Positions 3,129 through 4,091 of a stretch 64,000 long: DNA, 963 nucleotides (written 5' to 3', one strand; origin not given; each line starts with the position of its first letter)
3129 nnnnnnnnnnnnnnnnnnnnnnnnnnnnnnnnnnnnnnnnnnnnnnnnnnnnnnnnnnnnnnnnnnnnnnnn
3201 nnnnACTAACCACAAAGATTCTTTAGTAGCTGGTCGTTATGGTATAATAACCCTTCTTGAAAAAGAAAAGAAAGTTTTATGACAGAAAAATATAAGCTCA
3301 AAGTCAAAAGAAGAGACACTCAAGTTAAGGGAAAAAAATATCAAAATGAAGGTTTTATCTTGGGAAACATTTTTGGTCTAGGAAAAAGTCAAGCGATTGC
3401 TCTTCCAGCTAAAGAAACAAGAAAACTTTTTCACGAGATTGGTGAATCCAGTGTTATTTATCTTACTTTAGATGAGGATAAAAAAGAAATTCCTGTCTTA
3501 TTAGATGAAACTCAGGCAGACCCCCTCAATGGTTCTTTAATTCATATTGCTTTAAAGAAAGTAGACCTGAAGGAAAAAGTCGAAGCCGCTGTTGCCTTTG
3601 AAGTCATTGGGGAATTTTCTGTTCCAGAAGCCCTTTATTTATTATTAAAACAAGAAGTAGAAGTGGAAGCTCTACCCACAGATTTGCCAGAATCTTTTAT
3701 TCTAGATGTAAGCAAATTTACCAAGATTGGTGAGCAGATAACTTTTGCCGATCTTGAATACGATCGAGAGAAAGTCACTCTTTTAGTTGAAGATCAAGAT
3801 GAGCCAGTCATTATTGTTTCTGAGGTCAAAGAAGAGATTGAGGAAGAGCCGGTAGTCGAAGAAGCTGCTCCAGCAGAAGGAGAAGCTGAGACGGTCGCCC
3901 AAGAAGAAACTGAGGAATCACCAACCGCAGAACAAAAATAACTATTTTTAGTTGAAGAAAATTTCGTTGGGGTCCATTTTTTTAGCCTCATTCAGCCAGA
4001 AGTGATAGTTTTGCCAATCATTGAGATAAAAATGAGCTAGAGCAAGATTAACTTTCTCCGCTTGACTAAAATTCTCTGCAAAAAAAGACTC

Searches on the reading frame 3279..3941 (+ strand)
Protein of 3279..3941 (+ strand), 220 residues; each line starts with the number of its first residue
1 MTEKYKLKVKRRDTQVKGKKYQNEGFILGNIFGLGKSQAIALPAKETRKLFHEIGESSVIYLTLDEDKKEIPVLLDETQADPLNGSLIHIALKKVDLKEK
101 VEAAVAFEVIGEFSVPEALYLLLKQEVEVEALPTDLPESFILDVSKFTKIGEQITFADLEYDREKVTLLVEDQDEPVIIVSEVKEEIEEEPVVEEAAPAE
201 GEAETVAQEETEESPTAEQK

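Call 52: find_encoding_contigs(protein=window:3279-3941:+, flank=10000, max_places=1)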
Protein window:3279-3941:+ (220 aa): 22 contigs read that carry it; 1 place shown.
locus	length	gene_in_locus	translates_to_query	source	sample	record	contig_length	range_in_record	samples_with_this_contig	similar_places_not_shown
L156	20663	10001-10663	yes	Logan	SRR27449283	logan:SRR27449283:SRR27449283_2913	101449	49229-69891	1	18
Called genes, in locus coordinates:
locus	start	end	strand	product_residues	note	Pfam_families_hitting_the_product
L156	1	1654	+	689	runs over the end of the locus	PF01935:DUF87, PF12846:AAA_10, PF19044:P-loop_TraG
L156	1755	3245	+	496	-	PF13173:AAA_14 (faint), PF01695:IstB_IS21, PF00308:Bac_DnaA, PF00004:AAA, PF08299:Bac_DnaA_C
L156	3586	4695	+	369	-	PF00712:DNA_pol3_beta, PF02767:DNA_pol3_beta_2, PF02768:DNA_pol3_beta_3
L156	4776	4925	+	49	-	PF00468:Ribosomal_L34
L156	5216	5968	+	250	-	PF02096:60KD_IMP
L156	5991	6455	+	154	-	PF13083:KH_KhpA-B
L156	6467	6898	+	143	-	PF00075:RNase_H, PF13456:RVT_3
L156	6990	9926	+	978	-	-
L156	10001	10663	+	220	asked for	PF01386:Ribosomal_L25p, PF14693:Ribosomal_TL5_C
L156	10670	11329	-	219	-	-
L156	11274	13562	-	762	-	PF00133:tRNA-synt_1, PF09334:tRNA-synt_1g (weak), PF00133:tRNA-synt_1, PF09334:tRNA-synt_1g (weak), PF08264:Anticodon_1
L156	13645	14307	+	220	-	-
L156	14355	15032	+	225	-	-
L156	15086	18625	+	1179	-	-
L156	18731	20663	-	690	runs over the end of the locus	-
